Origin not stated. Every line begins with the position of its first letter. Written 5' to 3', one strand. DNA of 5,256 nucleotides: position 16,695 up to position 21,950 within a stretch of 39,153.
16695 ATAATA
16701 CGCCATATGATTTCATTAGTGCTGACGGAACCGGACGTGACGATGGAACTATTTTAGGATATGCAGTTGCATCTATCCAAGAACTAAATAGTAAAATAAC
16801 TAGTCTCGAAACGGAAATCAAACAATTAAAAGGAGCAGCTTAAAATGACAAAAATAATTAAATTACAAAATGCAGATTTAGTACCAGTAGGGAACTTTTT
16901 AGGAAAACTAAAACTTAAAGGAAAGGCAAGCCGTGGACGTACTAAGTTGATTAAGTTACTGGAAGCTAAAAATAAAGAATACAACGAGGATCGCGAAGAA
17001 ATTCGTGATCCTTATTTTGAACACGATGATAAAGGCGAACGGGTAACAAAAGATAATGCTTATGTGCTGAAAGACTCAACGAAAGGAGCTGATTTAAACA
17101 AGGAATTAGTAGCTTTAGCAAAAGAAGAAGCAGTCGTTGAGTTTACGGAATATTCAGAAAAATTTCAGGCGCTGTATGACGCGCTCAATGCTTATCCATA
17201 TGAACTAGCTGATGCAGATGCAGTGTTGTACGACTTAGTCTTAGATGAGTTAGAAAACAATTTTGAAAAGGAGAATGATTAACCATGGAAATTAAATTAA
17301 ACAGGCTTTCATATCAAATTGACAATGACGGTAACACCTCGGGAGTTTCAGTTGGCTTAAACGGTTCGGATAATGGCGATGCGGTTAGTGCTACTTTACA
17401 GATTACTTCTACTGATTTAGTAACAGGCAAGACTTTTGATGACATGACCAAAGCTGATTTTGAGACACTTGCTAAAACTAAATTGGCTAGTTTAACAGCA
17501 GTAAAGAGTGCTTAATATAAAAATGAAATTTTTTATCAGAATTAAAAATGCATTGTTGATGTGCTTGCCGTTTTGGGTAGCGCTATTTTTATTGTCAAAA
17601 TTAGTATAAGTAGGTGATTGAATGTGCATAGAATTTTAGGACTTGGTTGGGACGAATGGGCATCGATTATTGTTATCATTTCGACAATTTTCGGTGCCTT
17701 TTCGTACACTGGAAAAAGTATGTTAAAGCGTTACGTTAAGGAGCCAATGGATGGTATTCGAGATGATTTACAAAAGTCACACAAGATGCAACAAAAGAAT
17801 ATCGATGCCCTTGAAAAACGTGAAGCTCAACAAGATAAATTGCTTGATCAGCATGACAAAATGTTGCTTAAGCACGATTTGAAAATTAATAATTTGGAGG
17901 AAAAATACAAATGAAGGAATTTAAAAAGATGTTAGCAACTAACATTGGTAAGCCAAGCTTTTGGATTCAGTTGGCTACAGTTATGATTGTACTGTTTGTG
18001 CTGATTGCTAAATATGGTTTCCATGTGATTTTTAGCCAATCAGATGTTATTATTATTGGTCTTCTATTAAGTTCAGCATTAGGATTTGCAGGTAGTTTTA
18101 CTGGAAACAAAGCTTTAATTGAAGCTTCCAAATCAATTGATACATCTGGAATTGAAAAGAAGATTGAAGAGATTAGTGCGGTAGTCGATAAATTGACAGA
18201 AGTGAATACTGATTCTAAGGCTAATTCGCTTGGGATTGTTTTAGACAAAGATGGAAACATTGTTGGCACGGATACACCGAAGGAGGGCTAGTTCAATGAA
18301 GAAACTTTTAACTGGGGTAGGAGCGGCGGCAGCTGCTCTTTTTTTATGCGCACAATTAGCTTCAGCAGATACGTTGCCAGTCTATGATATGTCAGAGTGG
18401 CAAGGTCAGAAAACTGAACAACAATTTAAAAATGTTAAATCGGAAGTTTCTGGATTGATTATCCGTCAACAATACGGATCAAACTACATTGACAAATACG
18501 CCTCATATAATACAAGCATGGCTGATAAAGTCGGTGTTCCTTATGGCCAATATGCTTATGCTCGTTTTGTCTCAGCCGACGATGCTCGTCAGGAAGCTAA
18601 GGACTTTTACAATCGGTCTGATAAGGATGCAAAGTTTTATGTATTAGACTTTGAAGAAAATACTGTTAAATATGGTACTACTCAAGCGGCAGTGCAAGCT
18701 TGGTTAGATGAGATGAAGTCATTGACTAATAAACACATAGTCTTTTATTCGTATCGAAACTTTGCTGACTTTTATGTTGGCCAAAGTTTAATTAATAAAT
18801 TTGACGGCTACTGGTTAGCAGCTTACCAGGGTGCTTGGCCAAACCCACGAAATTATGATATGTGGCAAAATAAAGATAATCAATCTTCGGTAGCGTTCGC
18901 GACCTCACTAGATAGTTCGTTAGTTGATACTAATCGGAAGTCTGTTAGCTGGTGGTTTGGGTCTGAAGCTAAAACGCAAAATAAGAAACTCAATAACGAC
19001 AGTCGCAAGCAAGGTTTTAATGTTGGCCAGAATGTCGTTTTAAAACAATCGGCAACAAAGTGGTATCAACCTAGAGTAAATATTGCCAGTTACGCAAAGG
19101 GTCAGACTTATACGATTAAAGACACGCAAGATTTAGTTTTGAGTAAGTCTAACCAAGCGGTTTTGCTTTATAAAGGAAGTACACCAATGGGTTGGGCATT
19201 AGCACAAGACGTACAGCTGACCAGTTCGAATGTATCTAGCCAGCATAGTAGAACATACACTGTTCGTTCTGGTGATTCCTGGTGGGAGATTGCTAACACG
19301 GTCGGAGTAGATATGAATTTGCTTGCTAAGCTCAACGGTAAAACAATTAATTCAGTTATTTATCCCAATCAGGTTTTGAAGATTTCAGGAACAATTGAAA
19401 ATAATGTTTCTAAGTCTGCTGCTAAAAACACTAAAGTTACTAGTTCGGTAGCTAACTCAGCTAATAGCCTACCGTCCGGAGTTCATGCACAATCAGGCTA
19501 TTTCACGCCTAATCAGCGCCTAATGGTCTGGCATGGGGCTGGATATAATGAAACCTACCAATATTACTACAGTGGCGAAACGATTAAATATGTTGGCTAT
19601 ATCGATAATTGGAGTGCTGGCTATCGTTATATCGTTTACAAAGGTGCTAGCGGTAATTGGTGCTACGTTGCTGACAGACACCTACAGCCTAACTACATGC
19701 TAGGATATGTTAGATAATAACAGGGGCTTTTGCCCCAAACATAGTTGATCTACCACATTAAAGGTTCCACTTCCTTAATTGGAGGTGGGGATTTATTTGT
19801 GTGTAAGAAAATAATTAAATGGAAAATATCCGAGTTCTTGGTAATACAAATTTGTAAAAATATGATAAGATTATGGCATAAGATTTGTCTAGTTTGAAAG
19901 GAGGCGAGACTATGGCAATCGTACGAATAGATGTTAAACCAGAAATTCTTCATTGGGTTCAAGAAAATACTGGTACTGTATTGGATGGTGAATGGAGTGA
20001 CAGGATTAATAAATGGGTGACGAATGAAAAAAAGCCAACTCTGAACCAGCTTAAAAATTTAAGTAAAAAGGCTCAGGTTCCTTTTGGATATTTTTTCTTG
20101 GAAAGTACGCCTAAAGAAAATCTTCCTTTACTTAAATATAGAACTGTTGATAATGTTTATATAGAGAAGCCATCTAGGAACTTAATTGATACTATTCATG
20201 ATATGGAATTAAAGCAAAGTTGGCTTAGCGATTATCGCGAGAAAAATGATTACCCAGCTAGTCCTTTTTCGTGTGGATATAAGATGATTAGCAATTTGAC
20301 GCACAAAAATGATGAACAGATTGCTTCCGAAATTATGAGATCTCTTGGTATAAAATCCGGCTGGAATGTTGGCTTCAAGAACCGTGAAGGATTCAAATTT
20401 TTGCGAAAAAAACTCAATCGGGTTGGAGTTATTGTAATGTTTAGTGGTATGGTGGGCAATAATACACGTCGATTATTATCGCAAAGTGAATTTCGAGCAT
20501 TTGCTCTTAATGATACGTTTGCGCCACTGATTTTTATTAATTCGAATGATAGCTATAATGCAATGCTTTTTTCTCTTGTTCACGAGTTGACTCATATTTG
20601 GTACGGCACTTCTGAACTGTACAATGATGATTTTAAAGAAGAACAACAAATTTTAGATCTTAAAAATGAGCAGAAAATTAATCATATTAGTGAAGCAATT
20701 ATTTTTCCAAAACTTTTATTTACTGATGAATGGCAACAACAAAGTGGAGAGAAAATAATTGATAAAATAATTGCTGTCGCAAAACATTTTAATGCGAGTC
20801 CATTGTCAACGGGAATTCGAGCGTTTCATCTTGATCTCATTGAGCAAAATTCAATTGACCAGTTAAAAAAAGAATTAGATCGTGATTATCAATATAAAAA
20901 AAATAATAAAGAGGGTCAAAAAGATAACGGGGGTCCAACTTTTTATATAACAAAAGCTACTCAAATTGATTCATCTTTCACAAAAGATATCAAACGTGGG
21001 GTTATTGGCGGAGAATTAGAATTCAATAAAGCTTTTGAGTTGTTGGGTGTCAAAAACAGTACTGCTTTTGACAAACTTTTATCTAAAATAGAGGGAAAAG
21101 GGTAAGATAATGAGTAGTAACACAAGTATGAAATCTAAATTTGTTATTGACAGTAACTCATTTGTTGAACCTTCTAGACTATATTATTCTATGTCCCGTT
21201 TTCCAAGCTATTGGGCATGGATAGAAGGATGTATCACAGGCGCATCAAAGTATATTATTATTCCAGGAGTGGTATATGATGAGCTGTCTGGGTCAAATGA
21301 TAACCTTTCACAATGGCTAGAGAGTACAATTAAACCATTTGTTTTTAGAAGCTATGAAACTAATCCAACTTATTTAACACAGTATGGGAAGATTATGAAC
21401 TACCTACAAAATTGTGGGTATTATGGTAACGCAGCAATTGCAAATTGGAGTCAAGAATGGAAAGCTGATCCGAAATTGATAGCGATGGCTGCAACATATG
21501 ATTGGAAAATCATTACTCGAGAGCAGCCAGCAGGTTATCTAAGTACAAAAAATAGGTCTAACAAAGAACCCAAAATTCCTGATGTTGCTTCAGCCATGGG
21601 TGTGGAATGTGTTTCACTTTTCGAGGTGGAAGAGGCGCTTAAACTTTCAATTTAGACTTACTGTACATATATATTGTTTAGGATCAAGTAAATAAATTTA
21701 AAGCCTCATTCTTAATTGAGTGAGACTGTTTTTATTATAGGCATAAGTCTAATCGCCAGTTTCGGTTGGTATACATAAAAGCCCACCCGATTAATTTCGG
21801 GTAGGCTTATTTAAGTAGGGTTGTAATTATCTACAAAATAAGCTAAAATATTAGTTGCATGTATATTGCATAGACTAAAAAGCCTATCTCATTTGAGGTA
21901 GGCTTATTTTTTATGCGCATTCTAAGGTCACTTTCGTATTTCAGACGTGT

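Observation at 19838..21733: Autonomous accessory cassette: HTH-M78 (ImmA/IrrE) metallopeptidase plus DUF4411 PIN-like protein between the endolysin and attP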

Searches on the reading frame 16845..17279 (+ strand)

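Call 18: search_protein_families(library=pfam, proteins=[window:16845-17279:+], max_evalue=0.01)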
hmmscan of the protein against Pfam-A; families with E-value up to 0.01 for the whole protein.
window:16845-17279:+ (145 aa): 1 family
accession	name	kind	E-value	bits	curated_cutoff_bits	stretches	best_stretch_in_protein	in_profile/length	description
PF07761.17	DUF1617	-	5.2e-11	43.3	22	1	6-139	4-139/143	Protein of unknown function (DUF1617)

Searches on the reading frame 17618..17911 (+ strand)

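Call 18: search_protein_families(library=pfam, proteins=[window:17618-17911:+], max_evalue=0.01)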
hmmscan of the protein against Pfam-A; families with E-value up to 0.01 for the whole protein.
window:17618-17911:+ (98 aa): 2 families
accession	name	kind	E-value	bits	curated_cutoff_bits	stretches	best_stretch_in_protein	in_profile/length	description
PF12072.13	RNase_Y_N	-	0.00029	20.8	32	1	40-96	58-114/201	RNase Y N-terminal region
PF01452.22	Rota_NSP4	-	0.0021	18.1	27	1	17-92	72-144/173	Rotavirus non structural protein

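Call 77: search_protein_families(library=phrogs, proteins=[window:17618-17911:+], max_evalue=0.001)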
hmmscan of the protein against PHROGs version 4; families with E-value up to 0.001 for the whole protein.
window:17618-17911:+ (98 aa): 1 family
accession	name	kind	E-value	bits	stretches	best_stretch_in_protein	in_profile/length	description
phrog_1009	-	unknown function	3.6e-13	50.5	1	4-96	1-98/103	-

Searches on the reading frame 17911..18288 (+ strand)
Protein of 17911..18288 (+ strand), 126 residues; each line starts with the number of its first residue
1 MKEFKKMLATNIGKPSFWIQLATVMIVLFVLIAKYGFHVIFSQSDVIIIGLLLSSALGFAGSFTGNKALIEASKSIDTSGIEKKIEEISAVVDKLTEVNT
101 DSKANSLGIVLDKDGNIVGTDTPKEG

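Call 18: search_protein_families(library=pfam, proteins=[window:17911-18288:+], max_evalue=0.01)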
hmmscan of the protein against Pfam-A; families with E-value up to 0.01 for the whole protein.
window:17911-18288:+ (126 aa): 0 families

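Call 77: search_protein_families(library=phrogs, proteins=[window:17911-18288:+], max_evalue=0.001)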
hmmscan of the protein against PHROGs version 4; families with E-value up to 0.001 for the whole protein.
window:17911-18288:+ (126 aa): 1 family
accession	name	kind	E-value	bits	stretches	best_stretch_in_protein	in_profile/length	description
phrog_25772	-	unknown function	1e-06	29.6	1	3-97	14-107/202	-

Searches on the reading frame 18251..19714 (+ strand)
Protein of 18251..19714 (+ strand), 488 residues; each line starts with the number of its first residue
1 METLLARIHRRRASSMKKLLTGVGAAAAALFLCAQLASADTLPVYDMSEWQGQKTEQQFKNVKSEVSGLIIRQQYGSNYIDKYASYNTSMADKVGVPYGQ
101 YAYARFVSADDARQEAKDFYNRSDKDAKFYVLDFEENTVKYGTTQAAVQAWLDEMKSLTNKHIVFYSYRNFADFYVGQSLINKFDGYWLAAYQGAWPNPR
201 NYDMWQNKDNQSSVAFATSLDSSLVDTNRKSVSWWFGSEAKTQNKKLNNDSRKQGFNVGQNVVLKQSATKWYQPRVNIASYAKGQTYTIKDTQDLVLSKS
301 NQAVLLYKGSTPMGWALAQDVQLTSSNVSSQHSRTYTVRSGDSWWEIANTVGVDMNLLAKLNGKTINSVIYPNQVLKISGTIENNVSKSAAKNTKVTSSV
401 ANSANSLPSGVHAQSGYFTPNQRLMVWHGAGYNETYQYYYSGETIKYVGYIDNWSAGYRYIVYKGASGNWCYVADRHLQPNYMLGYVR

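Call 18: search_protein_families(library=pfam, proteins=[window:18251-19714:+], max_evalue=0.01)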
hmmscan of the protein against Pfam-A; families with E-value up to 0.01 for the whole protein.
window:18251-19714:+ (488 aa): 3 families
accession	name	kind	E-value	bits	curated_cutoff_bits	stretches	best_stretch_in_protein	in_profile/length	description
PF01183.26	Glyco_hydro_25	-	6e-20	72.7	27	1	46-212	2-176/180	Glycosyl hydrolases family 25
PF01476.26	LysM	-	1.4e-11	44.6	20.9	1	336-378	1-42/43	LysM domain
PF23577.1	LysM_RLK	-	0.0059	17.1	27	0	335-362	2-29/44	LysM domain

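Call 77: search_protein_families(library=phrogs, proteins=[window:18251-19714:+], max_evalue=0.001)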
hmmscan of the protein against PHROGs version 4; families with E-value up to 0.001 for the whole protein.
window:18251-19714:+ (488 aa): 11 families
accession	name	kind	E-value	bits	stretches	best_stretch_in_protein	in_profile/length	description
phrog_291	-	lysis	4.5e-55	188.3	1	8-402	71-498/509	endolysin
phrog_6219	-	lysis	7.5e-19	69.4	1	46-270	6-231/326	endolysin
phrog_2742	-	lysis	3.8e-13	50.5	1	215-379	168-311/318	endolysin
phrog_6745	-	lysis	8.2e-12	45.7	1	46-258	8-202/396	endolysin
phrog_380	-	lysis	3.4e-08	33.9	1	324-394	174-251/309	endolysin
phrog_14642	-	lysis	6.8e-07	30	1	330-408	23-99/215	endolysin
phrog_7348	-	lysis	1e-05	23.6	1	244-401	2034-2175/2564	endolysin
phrog_4602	-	other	1.2e-05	26.4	1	305-402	6-102/220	transglycosylase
phrog_5182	-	lysis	4.7e-05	24.2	1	310-402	191-291/321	endolysin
phrog_20780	-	unknown function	7.8e-05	23.8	1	324-377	63-116/117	-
phrog_28394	-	unknown function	0.00019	21.7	1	328-411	61-149/303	-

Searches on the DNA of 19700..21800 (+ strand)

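Call 14: search_dna_similar(query=window:19700-21800:+, collection=phages, mode=near, max_rows=25)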
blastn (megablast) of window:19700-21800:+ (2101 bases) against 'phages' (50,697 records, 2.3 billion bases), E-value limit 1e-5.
No match.
